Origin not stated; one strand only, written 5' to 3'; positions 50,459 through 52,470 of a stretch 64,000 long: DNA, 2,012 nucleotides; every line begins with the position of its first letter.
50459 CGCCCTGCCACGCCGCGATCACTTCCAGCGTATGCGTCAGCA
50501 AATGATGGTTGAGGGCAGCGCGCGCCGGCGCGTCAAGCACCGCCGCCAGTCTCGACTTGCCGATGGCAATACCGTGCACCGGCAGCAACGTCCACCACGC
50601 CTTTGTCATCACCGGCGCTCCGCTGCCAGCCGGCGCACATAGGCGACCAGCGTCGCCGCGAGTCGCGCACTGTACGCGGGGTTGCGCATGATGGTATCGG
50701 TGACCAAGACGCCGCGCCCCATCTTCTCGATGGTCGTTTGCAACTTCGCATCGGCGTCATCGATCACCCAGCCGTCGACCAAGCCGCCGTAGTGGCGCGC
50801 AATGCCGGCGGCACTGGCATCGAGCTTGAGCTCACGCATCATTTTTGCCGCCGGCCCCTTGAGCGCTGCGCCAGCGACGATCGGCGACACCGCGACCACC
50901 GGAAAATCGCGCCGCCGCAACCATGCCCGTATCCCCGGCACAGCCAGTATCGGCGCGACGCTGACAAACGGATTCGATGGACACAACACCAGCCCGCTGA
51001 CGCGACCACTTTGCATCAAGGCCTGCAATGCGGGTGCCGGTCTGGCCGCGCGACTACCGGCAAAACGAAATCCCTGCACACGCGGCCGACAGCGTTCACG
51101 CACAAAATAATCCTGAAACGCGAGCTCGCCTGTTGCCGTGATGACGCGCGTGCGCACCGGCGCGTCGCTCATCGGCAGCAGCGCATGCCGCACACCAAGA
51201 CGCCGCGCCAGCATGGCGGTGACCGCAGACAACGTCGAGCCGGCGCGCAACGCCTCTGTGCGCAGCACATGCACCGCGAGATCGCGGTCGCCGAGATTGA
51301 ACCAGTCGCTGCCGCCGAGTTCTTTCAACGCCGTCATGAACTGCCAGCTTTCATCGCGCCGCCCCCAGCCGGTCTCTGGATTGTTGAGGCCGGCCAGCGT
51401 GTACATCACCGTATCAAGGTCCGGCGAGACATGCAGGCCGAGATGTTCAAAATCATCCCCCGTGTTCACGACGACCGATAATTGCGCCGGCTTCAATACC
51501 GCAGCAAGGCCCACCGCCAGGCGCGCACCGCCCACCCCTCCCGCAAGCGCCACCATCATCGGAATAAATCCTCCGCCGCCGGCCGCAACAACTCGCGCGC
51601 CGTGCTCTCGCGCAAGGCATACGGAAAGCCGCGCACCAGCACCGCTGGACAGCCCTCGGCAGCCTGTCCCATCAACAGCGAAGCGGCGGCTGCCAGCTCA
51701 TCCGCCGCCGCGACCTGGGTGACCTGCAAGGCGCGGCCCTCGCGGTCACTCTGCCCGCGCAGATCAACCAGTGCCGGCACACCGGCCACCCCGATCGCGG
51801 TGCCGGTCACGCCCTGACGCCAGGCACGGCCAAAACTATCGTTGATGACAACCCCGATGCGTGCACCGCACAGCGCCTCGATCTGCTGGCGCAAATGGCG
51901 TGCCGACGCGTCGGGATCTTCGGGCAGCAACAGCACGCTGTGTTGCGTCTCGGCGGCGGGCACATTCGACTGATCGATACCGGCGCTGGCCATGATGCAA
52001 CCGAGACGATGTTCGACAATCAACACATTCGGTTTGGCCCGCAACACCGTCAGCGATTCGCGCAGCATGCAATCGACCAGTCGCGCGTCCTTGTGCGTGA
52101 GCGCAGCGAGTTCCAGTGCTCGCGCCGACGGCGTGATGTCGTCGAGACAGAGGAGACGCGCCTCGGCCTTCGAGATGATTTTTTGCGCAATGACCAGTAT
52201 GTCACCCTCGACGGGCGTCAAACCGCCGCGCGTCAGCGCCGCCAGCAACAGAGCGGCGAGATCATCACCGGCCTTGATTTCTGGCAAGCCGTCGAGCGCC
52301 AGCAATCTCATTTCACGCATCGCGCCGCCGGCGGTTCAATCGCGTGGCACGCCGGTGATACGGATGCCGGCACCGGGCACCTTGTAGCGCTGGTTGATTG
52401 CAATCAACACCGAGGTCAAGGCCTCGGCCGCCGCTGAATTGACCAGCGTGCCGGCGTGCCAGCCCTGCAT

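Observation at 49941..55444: Complete coenzyme F420 biosynthesis operon (fbiC-fno-cofE-cofD-cofC) in a Bug-rich, Burkholderiales-like genome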

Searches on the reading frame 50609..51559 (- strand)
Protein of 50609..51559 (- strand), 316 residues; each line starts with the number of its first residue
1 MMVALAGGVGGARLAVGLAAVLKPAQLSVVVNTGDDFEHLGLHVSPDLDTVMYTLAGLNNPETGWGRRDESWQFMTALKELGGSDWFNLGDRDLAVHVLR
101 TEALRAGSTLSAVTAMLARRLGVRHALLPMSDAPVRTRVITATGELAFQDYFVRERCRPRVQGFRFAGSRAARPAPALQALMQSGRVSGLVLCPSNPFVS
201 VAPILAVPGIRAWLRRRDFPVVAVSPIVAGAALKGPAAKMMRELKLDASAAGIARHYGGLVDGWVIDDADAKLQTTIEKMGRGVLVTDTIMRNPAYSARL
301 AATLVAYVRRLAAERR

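Call 3: search_protein_families(library=pfam, proteins=[window:50609-51559:-])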
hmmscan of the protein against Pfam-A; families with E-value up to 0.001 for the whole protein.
window:50609-51559:- (316 aa): 1 family
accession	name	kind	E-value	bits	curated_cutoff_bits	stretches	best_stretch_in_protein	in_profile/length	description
PF01933.23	CofD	-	4.9e-46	157.7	30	1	3-273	2-258/290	2-phospho-L-lactate transferase CofD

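Call 4: search_protein_families(library=ncbifam, proteins=[window:50609-51559:-])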
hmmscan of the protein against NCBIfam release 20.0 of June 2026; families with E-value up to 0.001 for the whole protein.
window:50609-51559:- (316 aa): 2 families
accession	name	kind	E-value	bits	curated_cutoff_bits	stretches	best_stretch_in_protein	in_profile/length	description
TIGR01819.1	F420_cofD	equivalog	4e-91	305.1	257.45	1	2-304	1-299/301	2-phospho-L-lactate transferase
TIGR01826.1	CofD_related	subfamily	0.0001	21.8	196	1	107-262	98-242/310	uridine diphosphate-N-acetylglucosamine-binding protein YvcK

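Call 17: find_related_loci(query=window:50609-51559:-, collection=genome_contigs, flank=10000)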
Query window:50609-51559:- (316 aa) in genome_contigs; peptide patterns used: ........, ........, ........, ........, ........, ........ (x = any residue, [..] = any of these).
600 stretches matched a pattern (row limit reached: there are more); 577 encode a relative of the query (tblastn E <= 1e-3); the best 80 are kept; 80 distinct loci.
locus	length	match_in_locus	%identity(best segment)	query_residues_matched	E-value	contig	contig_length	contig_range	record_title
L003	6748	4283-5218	66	1-312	5e-135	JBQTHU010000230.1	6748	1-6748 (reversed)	MAG: Betaproteobacteria bacterium isolate SAR289 c_000000426683, whole genome shotgun sequence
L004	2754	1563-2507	66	1-315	1e-138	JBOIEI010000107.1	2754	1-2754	MAG: Burkholderiales bacterium isolate SC-S_metawrap_bin.91 k127_1228817, whole genome shotgun sequence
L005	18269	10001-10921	65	1-307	4e-130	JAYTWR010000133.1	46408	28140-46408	MAG: Burkholderiales bacterium isolate GFS_5817 GFS_5817_132, whole genome shotgun sequence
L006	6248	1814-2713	67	1-301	5e-129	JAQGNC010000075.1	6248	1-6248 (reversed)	MAG: Betaproteobacteria bacterium isolate RYN_577 scaffold_524714, whole genome shotgun sequence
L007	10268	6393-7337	66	1-315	5e-128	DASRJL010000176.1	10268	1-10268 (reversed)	MAG TPA_asm: Burkholderiales bacterium isolate SMAG_U10135 k141_2856462, whole genome shotgun sequence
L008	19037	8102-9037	65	1-310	6e-126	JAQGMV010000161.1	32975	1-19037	MAG: Betaproteobacteria bacterium isolate RYN_570 scaffold_1805458, whole genome shotgun sequence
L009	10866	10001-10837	66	1-280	2e-122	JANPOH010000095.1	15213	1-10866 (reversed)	MAG: Betaproteobacteria bacterium isolate VAR_87_metabat_144 VAR_87_k141_5343046, whole genome shotgun sequence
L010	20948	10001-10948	60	3-316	4e-118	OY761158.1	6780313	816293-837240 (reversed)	MAG: Thermoanaerobaculia bacterium isolate 1b26a83f-5f0d-4c2c-8de2-47f95369405e genome assembly, chromosome: 1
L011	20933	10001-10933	59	1-311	4e-116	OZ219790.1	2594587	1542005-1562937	MAG: Alphaproteobacteria bacterium isolate 4aa964e7-24f9-441d-afed-b3d47d4a9029 genome assembly, chromosome: 1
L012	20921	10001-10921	57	3-311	5e-115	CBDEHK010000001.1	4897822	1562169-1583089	MAG: Alphaproteobacteria bacterium isolate b8b7b69a-d3a0-4c11-b006-0a04b1716f3a genome assembly, contig: contig_1, whole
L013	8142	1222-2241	53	2-311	1e-114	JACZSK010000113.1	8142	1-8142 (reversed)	MAG: Proteobacteria bacterium isolate B110T1L10 B110T1L10_NODE15291, whole genome shotgun sequence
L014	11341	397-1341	55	2-316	4e-114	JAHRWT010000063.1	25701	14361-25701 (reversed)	MAG: Sterolibacterium sp. isolate DF_1_1.72 k141_35580, whole genome shotgun sequence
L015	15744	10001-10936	59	1-313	2e-113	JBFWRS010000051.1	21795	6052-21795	MAG: Burkholderiales bacterium isolate CA_2019_TPBF_211 NODE_11447_length_21795_cov_15.336810_TPBF, whole genome shotgun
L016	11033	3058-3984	56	3-311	1e-113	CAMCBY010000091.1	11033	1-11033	MAG: Klebsiella pneumoniae isolate ZE-13nov19-135 genome assembly, contig: ZE-13nov19-C10410, whole genome shotgun seque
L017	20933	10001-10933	56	3-312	5e-112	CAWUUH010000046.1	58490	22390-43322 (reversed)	MAG: uncultured Pseudomonadales bacterium isolate HER19_SIP_2000_bin_10_1 genome assembly, contig: HER19_SP_1000_bin_10-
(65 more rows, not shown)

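Call 39: search_solved_structures(query=window:50609-51559:-, max_evalue=0.00001, show_alignments=2)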
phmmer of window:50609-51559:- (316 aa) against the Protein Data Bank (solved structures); distinct sequences matched with E-value up to 0.00001: 2.
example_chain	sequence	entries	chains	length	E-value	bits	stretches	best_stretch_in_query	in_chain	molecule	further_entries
3c3d_A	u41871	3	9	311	2.3e-56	194.4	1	2-305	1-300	2-phospho-L-lactate transferase | LPPG:FO 2-phospho-L-lactate transferase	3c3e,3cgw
6uvx_B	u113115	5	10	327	2.2e-53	184.6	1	3-287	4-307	Phosphoenolpyruvate transferase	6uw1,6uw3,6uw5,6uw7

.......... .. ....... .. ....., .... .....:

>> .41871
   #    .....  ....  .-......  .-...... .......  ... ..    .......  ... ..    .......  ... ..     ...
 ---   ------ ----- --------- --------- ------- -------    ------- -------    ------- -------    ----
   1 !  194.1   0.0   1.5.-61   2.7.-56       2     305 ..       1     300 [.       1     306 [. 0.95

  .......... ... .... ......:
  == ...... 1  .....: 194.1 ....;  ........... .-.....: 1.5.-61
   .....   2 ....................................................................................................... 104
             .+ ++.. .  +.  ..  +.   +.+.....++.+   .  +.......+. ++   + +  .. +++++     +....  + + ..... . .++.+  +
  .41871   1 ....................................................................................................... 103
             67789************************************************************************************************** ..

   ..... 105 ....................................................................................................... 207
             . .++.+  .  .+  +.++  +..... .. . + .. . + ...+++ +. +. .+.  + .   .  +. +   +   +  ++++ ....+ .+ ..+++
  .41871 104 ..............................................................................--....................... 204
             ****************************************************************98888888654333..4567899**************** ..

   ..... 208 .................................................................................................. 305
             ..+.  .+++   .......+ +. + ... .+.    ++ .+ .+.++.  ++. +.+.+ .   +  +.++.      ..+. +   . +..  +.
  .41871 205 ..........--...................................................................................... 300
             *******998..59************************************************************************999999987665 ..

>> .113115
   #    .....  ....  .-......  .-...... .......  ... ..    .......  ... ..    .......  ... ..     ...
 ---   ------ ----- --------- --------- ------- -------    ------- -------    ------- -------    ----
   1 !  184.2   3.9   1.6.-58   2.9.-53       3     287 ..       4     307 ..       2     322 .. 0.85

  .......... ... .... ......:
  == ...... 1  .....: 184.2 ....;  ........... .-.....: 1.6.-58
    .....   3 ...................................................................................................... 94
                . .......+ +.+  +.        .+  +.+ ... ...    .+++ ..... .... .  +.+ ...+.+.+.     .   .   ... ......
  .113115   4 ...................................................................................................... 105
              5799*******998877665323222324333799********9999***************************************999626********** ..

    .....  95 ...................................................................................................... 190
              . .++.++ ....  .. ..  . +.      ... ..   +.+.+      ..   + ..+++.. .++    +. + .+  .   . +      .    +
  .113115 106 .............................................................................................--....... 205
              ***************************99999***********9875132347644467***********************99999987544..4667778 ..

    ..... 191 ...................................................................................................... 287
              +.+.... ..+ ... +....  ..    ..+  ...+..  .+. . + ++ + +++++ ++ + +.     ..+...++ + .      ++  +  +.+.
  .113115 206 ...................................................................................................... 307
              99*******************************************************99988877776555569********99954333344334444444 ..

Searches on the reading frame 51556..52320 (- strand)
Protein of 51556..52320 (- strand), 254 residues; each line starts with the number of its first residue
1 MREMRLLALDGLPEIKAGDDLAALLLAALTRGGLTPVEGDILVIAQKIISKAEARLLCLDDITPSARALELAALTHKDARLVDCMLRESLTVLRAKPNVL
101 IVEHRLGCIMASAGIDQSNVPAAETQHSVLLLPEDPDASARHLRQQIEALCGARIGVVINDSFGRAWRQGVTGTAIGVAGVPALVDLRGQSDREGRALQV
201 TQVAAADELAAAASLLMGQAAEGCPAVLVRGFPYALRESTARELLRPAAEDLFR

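Call 3: search_protein_families(library=pfam, proteins=[window:51556-52320:-])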
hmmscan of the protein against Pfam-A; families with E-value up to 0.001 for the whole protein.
window:51556-52320:- (254 aa): 1 family
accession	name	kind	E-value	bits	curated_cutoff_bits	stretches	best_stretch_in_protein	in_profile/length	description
PF01996.21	F420_ligase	-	1.6e-72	244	25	1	12-231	4-218/218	F420-0:Gamma-glutamyl ligase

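Call 4: search_protein_families(library=ncbifam, proteins=[window:51556-52320:-])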
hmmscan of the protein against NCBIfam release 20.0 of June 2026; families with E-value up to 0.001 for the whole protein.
window:51556-52320:- (254 aa): 4 families
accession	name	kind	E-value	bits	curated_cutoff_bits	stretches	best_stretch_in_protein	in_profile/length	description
TIGR01916.1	F420_cofE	equivalog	1.3e-84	283.5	180.65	1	4-254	1-244/244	coenzyme F420-0:L-glutamate ligase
NF009809.0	PRK13293.1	equivalog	3.8e-77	259.1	274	1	3-254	2-244/253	coenzyme F420-0:L-glutamate ligase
NF009810.0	PRK13294.1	equivalog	3.5e-67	227.2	304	1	2-254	11-243/449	coenzyme F420-0:L-glutamate ligase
TIGR04132.1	intra_fol_E_lig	hypoth_equivalog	4.4e-19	68.8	350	1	17-233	13-204/241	putative folate metabolism gamma-glutamate ligase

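Call 59: search_solved_structures(query=window:51556-52320:-, max_evalue=0.00001, show_alignments=2)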
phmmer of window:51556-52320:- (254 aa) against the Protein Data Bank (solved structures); distinct sequences matched with E-value up to 0.00001: 3.
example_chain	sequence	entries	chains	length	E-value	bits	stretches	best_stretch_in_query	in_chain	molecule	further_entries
2phn_A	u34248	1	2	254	1.4e-52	182.1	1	5-254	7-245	F420-0:gamma-glutamyl ligase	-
7uld_A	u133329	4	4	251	1.5e-52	182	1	5-254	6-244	Coenzyme F420:L-glutamate ligase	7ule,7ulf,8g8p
2g9i_A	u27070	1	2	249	1.6e-52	181.9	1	5-254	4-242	F420-0:gamma-glutamyl ligase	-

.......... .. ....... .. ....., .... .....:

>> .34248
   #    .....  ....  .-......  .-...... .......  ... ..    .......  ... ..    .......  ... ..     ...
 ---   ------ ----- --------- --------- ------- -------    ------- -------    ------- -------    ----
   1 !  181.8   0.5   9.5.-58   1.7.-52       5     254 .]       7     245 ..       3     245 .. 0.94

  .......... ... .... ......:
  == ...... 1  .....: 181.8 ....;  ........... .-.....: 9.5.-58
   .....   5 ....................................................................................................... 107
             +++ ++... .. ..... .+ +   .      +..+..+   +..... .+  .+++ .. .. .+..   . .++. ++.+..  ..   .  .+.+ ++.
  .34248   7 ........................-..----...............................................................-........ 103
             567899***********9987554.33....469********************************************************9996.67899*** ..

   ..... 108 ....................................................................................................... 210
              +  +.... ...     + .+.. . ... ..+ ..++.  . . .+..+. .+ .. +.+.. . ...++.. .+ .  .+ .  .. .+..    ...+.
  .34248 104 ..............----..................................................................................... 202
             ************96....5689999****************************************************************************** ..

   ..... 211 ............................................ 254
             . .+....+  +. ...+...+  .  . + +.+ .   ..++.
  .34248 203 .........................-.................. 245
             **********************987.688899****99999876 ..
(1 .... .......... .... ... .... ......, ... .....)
